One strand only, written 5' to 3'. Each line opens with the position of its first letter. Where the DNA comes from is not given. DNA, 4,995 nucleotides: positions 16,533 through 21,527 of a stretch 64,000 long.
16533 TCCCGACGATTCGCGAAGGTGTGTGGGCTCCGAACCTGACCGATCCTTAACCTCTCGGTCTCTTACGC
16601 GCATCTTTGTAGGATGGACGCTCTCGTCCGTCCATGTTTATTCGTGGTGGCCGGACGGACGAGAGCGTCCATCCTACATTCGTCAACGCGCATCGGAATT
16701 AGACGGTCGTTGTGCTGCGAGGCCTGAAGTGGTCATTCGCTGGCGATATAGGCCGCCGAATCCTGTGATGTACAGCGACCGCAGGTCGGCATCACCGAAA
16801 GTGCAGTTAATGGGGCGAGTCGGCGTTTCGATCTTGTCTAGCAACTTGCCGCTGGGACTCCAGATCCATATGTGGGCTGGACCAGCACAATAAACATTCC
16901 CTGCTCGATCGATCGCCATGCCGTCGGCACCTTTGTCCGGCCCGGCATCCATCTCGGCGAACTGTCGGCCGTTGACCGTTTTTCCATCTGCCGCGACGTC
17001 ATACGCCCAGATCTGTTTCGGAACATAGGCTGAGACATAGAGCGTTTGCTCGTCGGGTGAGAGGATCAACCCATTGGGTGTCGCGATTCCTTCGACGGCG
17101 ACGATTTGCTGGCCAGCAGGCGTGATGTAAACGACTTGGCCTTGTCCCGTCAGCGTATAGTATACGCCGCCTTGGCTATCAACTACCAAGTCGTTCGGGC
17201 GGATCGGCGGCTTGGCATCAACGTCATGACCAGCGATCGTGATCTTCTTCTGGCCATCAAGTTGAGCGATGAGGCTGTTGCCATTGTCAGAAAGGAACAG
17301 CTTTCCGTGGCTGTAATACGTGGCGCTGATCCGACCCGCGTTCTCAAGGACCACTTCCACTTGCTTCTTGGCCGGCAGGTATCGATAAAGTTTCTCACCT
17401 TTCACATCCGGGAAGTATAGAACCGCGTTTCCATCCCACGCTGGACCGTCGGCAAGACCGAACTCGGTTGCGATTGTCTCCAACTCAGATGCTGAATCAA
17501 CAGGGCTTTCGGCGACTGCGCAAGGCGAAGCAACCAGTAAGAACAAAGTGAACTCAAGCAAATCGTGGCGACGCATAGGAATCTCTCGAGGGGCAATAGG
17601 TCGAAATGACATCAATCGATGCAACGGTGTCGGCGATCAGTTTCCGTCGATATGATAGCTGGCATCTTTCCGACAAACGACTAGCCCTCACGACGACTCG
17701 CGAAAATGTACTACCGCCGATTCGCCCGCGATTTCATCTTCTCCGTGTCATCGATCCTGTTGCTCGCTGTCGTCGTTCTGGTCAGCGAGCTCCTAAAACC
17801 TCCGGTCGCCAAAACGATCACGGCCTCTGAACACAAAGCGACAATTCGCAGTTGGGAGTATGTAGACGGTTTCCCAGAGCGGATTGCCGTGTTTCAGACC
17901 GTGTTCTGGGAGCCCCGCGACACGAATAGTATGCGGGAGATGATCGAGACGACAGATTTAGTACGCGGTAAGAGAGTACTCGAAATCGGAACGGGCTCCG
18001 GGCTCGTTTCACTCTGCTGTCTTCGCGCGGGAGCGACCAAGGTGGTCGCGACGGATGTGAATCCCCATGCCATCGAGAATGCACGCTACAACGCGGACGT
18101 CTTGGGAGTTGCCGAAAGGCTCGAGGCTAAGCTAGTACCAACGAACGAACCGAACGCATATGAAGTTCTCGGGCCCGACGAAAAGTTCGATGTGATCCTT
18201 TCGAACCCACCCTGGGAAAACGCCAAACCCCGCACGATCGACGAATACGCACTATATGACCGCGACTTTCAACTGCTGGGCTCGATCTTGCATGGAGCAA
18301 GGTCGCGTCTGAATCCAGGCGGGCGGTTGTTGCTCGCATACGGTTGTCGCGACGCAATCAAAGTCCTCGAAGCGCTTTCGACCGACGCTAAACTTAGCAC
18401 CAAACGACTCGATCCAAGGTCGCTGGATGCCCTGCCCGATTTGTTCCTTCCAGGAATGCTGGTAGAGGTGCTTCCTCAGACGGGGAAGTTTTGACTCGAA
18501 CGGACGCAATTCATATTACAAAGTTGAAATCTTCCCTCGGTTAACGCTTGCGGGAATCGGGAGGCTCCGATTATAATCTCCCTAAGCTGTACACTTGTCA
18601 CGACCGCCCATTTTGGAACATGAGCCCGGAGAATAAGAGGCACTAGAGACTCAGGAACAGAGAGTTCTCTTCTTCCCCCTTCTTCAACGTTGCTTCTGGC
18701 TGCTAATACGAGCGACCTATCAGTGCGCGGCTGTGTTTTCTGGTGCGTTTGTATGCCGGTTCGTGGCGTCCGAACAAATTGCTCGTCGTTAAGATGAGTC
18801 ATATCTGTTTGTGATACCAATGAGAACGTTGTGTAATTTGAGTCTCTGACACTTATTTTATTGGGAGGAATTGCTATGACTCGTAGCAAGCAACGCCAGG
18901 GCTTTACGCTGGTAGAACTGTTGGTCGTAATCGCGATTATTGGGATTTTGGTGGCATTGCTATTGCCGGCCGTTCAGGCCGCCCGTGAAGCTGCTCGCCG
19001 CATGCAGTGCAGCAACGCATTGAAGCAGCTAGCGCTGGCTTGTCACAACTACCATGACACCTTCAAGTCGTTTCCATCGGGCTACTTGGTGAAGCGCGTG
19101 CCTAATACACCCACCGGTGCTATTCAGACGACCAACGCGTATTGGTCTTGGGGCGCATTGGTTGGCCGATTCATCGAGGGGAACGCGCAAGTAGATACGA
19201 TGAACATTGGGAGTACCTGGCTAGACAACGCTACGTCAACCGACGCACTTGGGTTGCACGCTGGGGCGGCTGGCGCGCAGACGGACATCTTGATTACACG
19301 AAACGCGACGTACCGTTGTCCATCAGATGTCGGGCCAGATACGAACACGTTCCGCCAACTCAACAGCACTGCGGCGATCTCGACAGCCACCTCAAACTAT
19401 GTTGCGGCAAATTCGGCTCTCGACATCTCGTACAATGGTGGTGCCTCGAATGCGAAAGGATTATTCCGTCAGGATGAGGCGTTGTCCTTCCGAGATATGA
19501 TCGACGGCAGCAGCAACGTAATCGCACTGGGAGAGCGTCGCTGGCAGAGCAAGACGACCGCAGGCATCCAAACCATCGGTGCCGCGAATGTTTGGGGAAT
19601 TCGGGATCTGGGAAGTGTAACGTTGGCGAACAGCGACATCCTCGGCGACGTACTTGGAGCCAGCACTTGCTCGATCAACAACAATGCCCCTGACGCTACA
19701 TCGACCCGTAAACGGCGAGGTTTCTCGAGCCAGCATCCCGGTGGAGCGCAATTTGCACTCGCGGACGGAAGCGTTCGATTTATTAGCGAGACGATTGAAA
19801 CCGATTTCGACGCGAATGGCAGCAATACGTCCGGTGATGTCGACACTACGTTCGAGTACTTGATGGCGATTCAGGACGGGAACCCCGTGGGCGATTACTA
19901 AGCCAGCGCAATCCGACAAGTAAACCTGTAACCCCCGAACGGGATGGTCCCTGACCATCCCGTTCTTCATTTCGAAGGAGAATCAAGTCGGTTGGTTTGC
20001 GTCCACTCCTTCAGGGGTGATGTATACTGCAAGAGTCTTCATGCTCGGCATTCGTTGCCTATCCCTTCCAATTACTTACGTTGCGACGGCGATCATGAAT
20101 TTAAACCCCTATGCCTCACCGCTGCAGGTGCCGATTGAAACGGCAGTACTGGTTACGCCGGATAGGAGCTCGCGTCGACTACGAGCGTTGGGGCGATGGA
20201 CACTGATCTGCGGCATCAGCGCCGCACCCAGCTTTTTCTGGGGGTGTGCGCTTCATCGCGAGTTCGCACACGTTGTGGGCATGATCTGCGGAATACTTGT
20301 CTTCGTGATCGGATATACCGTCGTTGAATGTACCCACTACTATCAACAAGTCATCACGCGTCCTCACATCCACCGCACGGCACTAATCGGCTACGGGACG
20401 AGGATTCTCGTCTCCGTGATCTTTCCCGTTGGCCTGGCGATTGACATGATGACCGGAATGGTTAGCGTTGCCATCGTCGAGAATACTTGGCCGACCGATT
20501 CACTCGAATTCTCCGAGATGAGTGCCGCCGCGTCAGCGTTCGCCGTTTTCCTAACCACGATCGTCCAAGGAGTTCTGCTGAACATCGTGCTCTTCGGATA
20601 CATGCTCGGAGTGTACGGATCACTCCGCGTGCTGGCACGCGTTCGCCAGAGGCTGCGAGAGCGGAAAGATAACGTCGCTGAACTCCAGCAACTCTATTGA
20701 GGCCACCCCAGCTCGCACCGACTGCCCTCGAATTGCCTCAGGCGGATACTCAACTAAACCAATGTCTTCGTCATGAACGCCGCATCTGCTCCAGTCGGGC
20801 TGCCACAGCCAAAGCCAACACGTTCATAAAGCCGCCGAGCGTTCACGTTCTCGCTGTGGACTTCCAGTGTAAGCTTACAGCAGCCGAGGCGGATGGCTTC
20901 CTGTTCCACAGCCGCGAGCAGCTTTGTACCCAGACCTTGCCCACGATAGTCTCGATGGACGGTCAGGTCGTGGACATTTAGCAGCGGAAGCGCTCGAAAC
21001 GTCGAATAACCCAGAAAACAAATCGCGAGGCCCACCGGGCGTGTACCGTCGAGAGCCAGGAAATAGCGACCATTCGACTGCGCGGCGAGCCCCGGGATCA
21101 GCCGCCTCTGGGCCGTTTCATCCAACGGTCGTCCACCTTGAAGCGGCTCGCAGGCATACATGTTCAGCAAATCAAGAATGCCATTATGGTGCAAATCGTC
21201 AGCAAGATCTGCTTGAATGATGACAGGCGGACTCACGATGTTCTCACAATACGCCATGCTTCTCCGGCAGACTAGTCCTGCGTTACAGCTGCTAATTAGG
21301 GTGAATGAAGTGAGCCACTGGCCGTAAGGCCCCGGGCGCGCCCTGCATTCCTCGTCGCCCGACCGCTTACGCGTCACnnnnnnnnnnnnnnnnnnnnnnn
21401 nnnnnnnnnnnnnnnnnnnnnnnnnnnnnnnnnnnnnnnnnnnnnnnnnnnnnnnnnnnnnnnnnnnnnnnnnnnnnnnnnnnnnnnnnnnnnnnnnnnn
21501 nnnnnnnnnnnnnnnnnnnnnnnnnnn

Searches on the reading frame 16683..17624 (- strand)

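Call 48: search_protein_families(library=pfam, proteins=[window:16683-17624:-], max_evalue=0.00001)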
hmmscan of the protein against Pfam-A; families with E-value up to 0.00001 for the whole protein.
window:16683-17624:- (313 aa): 3 families
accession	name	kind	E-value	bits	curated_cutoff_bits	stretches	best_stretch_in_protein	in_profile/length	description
PF08450.18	SGL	-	2e-44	152.5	26.3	1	57-287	1-243/246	SMP-30/Gluconolactonase/LRE-like region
PF01731.26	Arylesterase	-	9.8e-07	29.3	21.3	1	159-213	33-86/86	Arylesterase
PF06739.17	SBBP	-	8.1e-06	26.1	20.5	0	235-248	17-30/38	Beta-propeller repeat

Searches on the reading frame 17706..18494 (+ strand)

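Call 49: search_protein_families(library=pfam, proteins=[window:17706-18494:+], max_evalue=0.00001)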
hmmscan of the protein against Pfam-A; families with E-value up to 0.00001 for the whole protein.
window:17706-18494:+ (262 aa): 7 families
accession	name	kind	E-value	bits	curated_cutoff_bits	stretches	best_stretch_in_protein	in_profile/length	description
PF06325.19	PrmA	-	3.3e-12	46.9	22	1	81-167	156-233/296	Ribosomal protein L11 methyltransferase (PrmA)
PF05175.20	MTS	-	7.5e-12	45.6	23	1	80-210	24-138/170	Methyltransferase small domain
PF13847.12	Methyltransf_31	-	1.9e-09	37.8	27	1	87-218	3-119/145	Methyltransferase domain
PF03602.21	Cons_hypoth95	-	2.3e-08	34.4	24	1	79-174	35-127/182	Conserved hypothetical protein 95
PF13489.12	Methyltransf_23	-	1.2e-07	32.1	27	1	85-215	20-121/164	Methyltransferase domain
PF13649.12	Methyltransf_25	-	3.3e-07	31.3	27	1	91-167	1-72/97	Methyltransferase domain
PF01728.25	FtsJ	-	4.3e-06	27.2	24.1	1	77-223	10-150/181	FtsJ-like methyltransferase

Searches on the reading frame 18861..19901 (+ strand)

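Call 49: search_protein_families(library=pfam, proteins=[window:18861-19901:+], max_evalue=0.00001)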
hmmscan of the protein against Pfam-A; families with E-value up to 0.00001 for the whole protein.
window:18861-19901:+ (346 aa): 2 families
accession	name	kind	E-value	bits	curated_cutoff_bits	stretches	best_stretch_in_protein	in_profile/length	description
PF07596.16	SBP_bac_10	-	8.2e-51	174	23.3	1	39-313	1-266/268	Protein of unknown function (DUF1559)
PF07963.17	N_methyl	-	1.4e-08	34.4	21.2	1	10-35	2-27/27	Prokaryotic N-terminal methylation motif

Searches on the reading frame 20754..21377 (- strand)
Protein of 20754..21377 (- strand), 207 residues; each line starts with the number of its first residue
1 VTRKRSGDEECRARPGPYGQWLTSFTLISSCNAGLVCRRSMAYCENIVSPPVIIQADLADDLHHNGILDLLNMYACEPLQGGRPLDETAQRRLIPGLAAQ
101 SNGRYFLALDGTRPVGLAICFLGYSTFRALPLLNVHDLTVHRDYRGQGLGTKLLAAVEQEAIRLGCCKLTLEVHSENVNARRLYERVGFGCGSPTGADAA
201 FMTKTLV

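Call 49: search_protein_families(library=pfam, proteins=[window:20754-21377:-], max_evalue=0.00001)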
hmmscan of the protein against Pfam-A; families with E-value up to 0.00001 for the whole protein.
window:20754-21377:- (207 aa): 5 families
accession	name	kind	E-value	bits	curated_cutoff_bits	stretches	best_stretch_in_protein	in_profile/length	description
PF00583.31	Acetyltransf_1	-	6.5e-21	75.2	20.7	1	96-189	27-116/116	Acetyltransferase (GNAT) family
PF13508.13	Acetyltransf_7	-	3.8e-15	56.5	27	1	102-189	2-82/84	Acetyltransferase (GNAT) domain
PF13673.13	Acetyltransf_10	-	4.4e-11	43.3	23.6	1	101-191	29-109/128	Acetyltransferase (GNAT) domain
PF08445.16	FR47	-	1.2e-06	28.8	22.1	1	138-189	27-77/86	FR47-like protein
PF13302.13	Acetyltransf_3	-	2.2e-06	28.8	25.4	1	97-189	45-137/138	Acetyltransferase (GNAT) domain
